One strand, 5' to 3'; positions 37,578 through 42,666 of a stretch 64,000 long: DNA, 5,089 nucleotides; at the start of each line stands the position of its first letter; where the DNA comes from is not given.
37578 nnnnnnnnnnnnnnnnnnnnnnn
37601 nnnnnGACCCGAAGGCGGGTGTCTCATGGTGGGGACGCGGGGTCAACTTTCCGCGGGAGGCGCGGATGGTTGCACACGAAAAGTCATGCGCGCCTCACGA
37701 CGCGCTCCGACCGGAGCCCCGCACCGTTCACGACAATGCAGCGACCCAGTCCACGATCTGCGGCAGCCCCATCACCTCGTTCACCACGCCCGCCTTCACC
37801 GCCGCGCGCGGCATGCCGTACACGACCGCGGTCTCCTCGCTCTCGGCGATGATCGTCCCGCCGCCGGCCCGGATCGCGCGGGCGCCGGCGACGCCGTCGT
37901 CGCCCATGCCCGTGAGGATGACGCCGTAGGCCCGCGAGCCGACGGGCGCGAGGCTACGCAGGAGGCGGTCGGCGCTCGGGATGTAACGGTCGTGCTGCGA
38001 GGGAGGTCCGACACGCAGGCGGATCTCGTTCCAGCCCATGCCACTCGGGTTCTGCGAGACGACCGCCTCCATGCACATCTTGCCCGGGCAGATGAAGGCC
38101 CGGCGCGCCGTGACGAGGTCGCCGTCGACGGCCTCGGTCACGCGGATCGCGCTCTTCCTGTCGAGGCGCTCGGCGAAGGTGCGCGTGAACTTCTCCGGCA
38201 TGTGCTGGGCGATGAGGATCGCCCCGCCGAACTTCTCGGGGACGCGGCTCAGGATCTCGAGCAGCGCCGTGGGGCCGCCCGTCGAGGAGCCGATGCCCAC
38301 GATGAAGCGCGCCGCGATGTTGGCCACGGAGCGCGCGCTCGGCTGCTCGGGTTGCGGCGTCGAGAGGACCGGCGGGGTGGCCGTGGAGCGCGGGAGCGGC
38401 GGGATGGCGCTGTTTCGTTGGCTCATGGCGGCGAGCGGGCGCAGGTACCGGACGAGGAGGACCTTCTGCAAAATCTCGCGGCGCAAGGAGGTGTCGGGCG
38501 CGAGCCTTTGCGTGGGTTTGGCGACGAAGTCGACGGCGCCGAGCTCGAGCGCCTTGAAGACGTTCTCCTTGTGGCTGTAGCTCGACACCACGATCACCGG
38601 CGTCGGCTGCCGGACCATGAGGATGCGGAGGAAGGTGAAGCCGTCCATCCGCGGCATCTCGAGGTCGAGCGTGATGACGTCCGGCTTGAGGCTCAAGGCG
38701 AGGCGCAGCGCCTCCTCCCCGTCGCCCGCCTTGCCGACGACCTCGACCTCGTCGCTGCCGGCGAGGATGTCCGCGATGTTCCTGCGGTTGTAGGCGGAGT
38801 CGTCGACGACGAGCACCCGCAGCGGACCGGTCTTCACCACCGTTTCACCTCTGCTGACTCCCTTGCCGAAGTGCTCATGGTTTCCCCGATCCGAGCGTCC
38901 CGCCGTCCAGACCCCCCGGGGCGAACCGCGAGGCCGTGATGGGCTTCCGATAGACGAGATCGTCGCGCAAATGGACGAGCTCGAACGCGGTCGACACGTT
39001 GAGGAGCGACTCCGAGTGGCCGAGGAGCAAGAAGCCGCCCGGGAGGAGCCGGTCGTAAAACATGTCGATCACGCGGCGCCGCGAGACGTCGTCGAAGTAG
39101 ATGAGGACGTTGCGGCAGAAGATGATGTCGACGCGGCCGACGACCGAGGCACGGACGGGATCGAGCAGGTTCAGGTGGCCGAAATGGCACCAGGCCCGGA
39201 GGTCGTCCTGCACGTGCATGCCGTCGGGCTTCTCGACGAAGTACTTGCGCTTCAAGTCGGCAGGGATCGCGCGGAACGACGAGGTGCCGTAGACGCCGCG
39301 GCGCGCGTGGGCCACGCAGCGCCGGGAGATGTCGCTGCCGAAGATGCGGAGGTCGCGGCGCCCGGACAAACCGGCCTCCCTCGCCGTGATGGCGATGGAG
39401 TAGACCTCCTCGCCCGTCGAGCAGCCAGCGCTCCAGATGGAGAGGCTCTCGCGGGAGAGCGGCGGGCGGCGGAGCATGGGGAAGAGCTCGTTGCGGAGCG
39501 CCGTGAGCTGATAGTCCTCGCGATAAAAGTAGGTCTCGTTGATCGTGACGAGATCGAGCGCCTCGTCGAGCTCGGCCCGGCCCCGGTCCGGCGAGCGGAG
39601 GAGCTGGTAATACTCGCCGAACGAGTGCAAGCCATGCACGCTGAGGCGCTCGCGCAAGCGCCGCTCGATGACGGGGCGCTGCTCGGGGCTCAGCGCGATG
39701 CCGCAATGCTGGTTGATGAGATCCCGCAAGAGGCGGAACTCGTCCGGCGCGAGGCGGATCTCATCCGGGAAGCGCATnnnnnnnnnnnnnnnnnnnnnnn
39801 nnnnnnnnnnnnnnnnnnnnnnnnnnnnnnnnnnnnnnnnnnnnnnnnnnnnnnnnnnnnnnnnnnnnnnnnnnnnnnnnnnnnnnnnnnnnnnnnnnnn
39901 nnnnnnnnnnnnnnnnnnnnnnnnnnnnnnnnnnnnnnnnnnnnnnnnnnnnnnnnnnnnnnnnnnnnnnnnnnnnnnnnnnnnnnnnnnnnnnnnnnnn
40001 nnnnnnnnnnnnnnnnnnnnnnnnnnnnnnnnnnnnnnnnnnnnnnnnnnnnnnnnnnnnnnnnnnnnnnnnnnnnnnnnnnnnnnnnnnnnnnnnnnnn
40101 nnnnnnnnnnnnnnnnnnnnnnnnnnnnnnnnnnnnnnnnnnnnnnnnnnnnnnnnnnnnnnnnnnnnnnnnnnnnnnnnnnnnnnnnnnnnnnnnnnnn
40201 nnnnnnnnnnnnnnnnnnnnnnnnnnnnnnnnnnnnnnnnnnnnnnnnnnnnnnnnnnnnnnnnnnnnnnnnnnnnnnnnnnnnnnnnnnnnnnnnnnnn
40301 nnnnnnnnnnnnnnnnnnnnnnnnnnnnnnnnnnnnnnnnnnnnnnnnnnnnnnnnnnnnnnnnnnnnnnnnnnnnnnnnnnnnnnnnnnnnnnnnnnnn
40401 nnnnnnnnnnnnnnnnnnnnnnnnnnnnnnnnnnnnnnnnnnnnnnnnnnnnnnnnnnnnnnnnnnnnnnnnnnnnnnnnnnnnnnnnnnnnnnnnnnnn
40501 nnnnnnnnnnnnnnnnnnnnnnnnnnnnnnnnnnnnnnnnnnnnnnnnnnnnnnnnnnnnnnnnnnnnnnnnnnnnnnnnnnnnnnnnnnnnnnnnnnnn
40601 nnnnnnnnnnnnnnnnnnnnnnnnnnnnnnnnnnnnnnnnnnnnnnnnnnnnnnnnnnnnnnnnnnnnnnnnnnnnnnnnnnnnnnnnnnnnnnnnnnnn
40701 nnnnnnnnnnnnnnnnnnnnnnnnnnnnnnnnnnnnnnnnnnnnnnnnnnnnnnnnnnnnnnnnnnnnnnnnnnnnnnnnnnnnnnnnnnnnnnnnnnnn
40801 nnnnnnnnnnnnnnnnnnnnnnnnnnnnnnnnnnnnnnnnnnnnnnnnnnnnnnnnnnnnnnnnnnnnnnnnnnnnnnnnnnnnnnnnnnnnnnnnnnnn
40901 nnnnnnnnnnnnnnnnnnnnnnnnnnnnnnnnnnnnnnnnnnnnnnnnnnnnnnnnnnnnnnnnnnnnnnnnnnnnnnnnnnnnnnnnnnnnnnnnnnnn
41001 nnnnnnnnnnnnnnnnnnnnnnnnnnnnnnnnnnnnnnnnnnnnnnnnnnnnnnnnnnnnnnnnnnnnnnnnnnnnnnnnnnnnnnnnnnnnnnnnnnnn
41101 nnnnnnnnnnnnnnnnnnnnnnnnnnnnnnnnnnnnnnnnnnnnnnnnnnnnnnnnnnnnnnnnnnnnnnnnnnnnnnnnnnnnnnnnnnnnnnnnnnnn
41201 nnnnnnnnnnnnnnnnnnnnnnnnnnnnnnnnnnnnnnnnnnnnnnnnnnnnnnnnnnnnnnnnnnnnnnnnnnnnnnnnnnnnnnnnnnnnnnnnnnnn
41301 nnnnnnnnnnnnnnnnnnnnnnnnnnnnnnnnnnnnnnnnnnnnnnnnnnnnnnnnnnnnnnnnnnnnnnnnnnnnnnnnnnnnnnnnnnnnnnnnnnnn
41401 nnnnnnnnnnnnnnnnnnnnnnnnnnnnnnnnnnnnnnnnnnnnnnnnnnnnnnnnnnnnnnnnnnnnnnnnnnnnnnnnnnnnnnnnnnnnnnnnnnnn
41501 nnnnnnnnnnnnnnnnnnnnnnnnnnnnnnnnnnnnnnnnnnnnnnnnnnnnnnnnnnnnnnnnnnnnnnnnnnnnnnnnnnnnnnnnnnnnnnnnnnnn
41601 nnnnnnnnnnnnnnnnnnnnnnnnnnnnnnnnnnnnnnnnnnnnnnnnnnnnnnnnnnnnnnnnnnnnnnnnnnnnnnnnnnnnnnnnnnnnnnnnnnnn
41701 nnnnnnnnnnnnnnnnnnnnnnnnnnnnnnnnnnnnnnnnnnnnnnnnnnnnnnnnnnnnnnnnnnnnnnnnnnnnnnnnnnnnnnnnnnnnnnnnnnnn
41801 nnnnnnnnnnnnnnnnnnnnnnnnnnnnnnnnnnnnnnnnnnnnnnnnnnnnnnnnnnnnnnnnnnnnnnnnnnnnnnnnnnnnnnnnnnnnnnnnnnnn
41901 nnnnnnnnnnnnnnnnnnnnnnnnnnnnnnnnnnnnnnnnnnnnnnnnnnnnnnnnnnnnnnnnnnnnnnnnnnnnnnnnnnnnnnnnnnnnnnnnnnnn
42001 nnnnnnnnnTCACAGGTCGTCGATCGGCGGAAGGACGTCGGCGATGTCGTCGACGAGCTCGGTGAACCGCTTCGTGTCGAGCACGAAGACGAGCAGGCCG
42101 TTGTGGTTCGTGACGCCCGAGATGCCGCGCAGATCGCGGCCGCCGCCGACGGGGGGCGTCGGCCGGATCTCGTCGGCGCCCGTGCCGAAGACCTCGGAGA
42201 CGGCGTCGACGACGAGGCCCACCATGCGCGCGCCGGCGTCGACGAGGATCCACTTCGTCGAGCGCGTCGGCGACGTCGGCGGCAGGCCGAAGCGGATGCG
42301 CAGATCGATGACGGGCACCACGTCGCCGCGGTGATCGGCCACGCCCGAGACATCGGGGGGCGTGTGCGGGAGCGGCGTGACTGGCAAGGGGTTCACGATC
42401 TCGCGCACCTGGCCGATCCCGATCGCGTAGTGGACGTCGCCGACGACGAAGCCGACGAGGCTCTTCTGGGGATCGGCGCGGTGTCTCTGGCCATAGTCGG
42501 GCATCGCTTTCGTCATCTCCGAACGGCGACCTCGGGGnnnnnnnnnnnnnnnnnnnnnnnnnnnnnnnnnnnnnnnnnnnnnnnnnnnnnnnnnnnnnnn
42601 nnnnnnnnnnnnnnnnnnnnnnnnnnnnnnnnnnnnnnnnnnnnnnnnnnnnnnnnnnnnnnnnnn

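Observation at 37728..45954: MCP-less Che7-like chemosensory operon with an embedded HEAT-repeat protein translationally coupled to cheR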

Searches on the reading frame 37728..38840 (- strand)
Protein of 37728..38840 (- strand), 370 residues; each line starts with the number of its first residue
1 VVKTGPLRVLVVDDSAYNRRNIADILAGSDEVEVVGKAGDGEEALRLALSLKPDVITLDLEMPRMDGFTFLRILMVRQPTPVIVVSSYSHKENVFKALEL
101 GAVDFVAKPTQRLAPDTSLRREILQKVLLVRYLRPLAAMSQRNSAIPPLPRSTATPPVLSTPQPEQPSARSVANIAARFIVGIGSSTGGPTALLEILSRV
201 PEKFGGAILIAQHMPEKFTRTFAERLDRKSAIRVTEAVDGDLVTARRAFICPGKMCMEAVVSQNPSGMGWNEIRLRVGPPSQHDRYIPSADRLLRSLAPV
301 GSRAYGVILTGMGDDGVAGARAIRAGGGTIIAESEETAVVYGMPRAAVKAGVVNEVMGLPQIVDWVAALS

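Call 5: search_protein_families(library=pfam, proteins=[window:37728-38840:-], max_evalue=0.01)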
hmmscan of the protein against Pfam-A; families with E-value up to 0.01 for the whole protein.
window:37728-38840:- (370 aa): 2 families
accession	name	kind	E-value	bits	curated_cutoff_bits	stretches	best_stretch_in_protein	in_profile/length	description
PF01339.22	CheB_methylest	-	5e-55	186.3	24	1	181-364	1-172/174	CheB methylesterase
PF00072.30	Response_reg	-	5e-25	88.3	30.2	1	9-111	1-102/111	Response regulator receiver domain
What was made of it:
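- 37728..38840 (-): cheB: receiver + methylesterase, 370 aa, last gene of the operon. Pfam REC + CheB_methylest 5e-55 (call 5).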

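Call 42: search_protein_families(library=ncbifam, proteins=[window:37728-38840:-], max_evalue=0.001)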
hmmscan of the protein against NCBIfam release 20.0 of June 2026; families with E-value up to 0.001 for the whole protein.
window:37728-38840:- (370 aa): 85 families (the best 25 are shown)
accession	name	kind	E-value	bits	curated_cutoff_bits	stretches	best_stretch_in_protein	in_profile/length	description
NF001965.0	PRK00742.1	subfamily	9.3e-102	340.9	293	1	7-366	4-349/357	chemotaxis-specific protein-glutamate methyltransferase CheB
NF009206.0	PRK12555.1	subfamily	1e-83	281.1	342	1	8-367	2-333/340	chemotaxis-specific protein-glutamate methyltransferase CheB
NF007935.0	PRK10651.1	equivalog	2.6e-19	69.2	250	1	3-143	3-144/216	two-component system response regulator NarL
NF008677.0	PRK11697.1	equivalog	1.1e-17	64.2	246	1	7-114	2-107/238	two-component system response regulator BtsR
NF007969.0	PRK10693.1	equivalog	2.9e-16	59.4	329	1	8-124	9-121/337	two-component system response regulator RssB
NF007135.0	PRK09581.1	equivalog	1.2e-15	57.3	474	1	8-112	4-109/457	PleD family two-component system response regulator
NF045505.1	RR_RssB_Pseudo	equivalog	2.6e-15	56.4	700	1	8-129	7-128/394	two-component system response regulator RssB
NF008469.0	PRK11361.1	equivalog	4.7e-15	55.2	714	1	8-110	6-107/461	acetoacetate metabolism transcriptional regulator AtoC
TIGR02875.1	spore_0_A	equivalog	2.7e-14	53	200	1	7-111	3-110/262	sporulation transcription factor Spo0A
NF007708.0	PRK10403.1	equivalog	4.9e-14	52.3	343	1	1-108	1-109/215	nitrate/nitrite response regulator protein NarP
NF041367.1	CheY_Halo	equivalog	6.2e-14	52.4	200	1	9-112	1-103/114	chemotaxis protein CheY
NF045991.1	RespRegCtrARhodob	equivalog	9.9e-14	51.6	350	1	7-112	1-105/224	response regulator transcription factor CtrA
NF045944.1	ResRegRpaBCyano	equivalog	3.5e-13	49.5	330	1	10-110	1-99/229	response regulator transcription factor RpaB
NF011896.0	PRK15369.1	equivalog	3.7e-13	49.6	242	1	7-110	4-108/211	two component system response regulator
NF052445.1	RespRegMctR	equivalog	4.5e-13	49.1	300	1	7-108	2-104/205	two-component system response regulator MctR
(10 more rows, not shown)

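Call 77: search_solved_structures(query=window:37728-38840:-, max_evalue=1e-10, show_alignments=2)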
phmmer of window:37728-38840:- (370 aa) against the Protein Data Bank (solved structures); distinct sequences matched with E-value up to 1e-10: 45.
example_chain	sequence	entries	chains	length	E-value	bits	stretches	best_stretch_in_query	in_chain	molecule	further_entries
6ymz_A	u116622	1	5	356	2.1e-59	204.7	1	4-364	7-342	Protein-glutamate methylesterase/protein-glutamine glutaminase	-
1a2o_A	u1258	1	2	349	3.1e-59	204.1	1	6-364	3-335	CHEB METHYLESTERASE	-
7esg_A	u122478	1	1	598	5.8e-51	176.9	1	7-366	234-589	Glutathione S-transferase,Protein-glutamate methylesterase/protein-glutamine glutaminase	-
1chd_A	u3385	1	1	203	1.1e-36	129.9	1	177-364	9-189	CHEB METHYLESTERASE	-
3sft_A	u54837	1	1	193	4.3e-29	105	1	178-359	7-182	Chemotaxis response regulator protein-glutamate methylesterase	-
3t8y_A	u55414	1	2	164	2.9e-24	89.1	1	7-128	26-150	Chemotaxis response regulator protein-glutamate methylesterase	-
9rhz_C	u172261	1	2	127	1.3e-17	67.3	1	6-111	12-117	Chemotaxis protein CheY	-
4iga_A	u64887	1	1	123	1.6e-17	67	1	8-112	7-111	Chemotaxis protein CheY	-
1tmy_A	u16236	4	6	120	1.6e-17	66.9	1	8-112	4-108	CHEY PROTEIN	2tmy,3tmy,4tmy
1u0s_Y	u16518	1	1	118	1.7e-17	66.8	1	8-112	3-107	Chemotaxis protein cheY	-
6er7_A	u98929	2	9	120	2.3e-17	66.4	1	8-112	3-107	120aa long hypothetical chemotaxis protein (CheY)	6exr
1s8n_A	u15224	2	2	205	3.5e-17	65.8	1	6-111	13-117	putative antiterminator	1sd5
8q52_A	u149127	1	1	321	4e-17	65.6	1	5-111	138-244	Leucine-specific-binding protein,Chemotaxis protein CheY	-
4qyw_A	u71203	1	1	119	2.1e-16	63.3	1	8-112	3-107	Chemotaxis protein CheY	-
6c40_B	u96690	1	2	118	3e-16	62.7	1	8-112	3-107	Chemotaxis protein CheY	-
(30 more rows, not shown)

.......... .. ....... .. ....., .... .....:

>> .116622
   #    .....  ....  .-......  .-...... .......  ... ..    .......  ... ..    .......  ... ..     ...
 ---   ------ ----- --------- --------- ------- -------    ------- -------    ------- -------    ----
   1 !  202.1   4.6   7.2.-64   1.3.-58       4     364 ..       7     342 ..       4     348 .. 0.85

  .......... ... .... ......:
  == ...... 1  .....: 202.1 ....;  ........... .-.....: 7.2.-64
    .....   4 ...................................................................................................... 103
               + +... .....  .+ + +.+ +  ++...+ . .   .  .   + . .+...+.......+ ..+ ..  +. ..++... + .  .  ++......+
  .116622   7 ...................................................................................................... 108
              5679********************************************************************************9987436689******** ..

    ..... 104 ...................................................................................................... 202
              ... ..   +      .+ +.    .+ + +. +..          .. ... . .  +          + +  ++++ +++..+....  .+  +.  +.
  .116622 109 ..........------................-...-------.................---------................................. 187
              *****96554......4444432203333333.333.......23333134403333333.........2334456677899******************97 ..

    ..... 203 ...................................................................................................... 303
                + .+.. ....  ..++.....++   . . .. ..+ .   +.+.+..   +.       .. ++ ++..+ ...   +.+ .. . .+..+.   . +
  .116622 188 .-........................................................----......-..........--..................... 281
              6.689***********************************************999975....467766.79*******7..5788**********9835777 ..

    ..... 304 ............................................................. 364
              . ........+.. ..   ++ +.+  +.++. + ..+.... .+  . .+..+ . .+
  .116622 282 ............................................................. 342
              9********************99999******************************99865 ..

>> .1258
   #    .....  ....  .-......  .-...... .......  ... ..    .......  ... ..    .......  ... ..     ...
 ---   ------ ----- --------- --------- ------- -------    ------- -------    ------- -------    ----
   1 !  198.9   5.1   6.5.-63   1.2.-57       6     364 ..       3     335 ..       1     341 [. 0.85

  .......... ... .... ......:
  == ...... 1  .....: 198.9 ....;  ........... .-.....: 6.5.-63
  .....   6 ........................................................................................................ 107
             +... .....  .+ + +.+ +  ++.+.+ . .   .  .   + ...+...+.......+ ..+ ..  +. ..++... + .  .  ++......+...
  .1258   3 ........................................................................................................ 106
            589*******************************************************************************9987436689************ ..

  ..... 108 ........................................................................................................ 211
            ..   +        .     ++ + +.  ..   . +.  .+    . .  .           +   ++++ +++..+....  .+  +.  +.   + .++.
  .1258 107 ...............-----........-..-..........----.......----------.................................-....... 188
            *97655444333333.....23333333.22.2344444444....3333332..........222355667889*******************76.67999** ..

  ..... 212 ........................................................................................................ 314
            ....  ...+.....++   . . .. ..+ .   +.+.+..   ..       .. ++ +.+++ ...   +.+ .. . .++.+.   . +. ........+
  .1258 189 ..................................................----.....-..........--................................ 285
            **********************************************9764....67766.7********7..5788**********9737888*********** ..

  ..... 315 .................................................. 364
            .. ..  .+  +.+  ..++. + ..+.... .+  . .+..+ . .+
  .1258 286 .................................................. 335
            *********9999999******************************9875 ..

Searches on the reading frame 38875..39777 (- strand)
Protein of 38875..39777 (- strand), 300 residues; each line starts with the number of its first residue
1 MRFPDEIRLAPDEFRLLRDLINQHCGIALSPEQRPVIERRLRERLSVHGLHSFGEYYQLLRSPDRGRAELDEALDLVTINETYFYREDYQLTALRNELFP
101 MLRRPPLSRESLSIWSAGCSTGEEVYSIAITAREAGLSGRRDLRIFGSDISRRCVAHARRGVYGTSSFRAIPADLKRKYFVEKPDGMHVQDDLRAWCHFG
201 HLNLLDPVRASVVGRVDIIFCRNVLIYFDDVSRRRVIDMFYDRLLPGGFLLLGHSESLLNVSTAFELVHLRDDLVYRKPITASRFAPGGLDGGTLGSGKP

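Call 5: search_protein_families(library=pfam, proteins=[window:38875-39777:-], max_evalue=0.01)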
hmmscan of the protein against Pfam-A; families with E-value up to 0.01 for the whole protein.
window:38875-39777:- (300 aa): 5 families
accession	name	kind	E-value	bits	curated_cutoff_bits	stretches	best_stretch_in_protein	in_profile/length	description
PF01739.24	CheR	-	8e-54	182.5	27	1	80-270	1-191/195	CheR methyltransferase, SAM binding domain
PF03705.20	CheR_N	-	4e-16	58.9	27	1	12-62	1-51/53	CheR methyltransferase, all-alpha domain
PF08242.18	Methyltransf_12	-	0.00011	23.3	30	0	197-250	51-98/98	Methyltransferase domain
PF13489.12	Methyltransf_23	-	0.0003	21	27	1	88-252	6-116/164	Methyltransferase domain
PF13649.12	Methyltransf_25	-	0.00074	20.6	27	0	214-248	63-97/97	Methyltransferase domain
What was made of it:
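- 38875..39777 (-): cheR: methyltransferase of 300 aa with no TPR domain. Its ATG shares one base with the HEAT stop (TGATG). Pfam CheR_N + CheR 8e-54 (call 5).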

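Call 42: search_protein_families(library=ncbifam, proteins=[window:38875-39777:-], max_evalue=0.001)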
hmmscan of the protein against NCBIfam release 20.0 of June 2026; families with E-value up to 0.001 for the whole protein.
window:38875-39777:- (300 aa): 1 family
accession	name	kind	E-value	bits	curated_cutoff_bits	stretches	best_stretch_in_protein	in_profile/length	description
NF007902.0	PRK10611.1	equivalog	1.7e-46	158.8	435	1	7-267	20-275/287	protein-glutamate O-methyltransferase CheR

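Call 78: search_solved_structures(query=window:38875-39777:-, max_evalue=1e-10, show_alignments=2)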
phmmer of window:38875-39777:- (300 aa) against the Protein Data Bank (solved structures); distinct sequences matched with E-value up to 1e-10: 6.
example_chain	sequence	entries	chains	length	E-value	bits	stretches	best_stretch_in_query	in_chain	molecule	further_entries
5xly_A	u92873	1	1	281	1.1e-38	136.6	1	11-279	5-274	Chemotaxis protein methyltransferase 1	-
5xlx_A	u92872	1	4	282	1.1e-38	136.6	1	11-279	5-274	Chemotaxis protein methyltransferase 1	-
5y4r_A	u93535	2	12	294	2.7e-38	135.4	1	11-277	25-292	Chemotaxis protein methyltransferase 1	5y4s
1af7_A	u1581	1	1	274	8.9e-38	133.7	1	6-267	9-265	CHEMOTAXIS RECEPTOR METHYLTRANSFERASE CHER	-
1bc5_A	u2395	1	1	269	1.1e-37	133.3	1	7-267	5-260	CHEMOTAXIS RECEPTOR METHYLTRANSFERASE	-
5ftw_A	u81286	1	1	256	1.3e-26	97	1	23-268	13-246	CHEMOTAXIS PROTEIN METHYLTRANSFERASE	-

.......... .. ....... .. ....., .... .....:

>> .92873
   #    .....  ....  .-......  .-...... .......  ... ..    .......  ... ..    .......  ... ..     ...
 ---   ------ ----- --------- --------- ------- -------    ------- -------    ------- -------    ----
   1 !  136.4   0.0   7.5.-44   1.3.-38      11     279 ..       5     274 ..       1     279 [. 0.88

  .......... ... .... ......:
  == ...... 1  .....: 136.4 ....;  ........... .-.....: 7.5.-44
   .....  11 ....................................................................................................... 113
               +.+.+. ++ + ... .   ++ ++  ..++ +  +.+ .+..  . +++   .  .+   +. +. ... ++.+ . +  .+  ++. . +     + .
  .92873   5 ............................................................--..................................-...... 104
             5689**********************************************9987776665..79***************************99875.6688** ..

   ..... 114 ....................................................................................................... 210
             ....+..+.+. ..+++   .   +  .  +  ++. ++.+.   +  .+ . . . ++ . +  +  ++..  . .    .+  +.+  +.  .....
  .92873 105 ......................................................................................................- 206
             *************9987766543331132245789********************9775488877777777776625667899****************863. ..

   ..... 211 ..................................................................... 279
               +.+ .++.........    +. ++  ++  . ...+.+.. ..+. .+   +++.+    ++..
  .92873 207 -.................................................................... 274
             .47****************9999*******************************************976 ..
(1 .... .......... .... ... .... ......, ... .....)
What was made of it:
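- The CheB catalytic motifs and the CheR SAM motifs are intact (calls 77, 78). CheR and CheB are intact and must act on something (calls 77, 78).
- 38875..39777 (-): The SAM-binding motifs align with P. aeruginosa CheR1 5xly (call 78).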

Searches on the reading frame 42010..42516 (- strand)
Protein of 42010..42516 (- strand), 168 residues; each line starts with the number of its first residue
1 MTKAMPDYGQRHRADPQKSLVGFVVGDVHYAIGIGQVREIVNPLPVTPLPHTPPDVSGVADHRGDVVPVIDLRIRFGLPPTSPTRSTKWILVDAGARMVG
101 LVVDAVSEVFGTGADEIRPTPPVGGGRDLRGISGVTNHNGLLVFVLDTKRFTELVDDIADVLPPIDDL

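Call 5: search_protein_families(library=pfam, proteins=[window:42010-42516:-], max_evalue=0.01)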
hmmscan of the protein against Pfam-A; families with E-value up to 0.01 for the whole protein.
window:42010-42516:- (168 aa): 1 family
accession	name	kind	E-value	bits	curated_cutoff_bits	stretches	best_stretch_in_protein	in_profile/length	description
PF01584.24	CheW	-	3.4e-34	117.9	23.5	1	20-151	2-133/138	CheW-like domain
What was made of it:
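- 42010..42516 (-): cheW (second copy, 168 aa). Pfam CheW 3.4e-34 (call 5).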
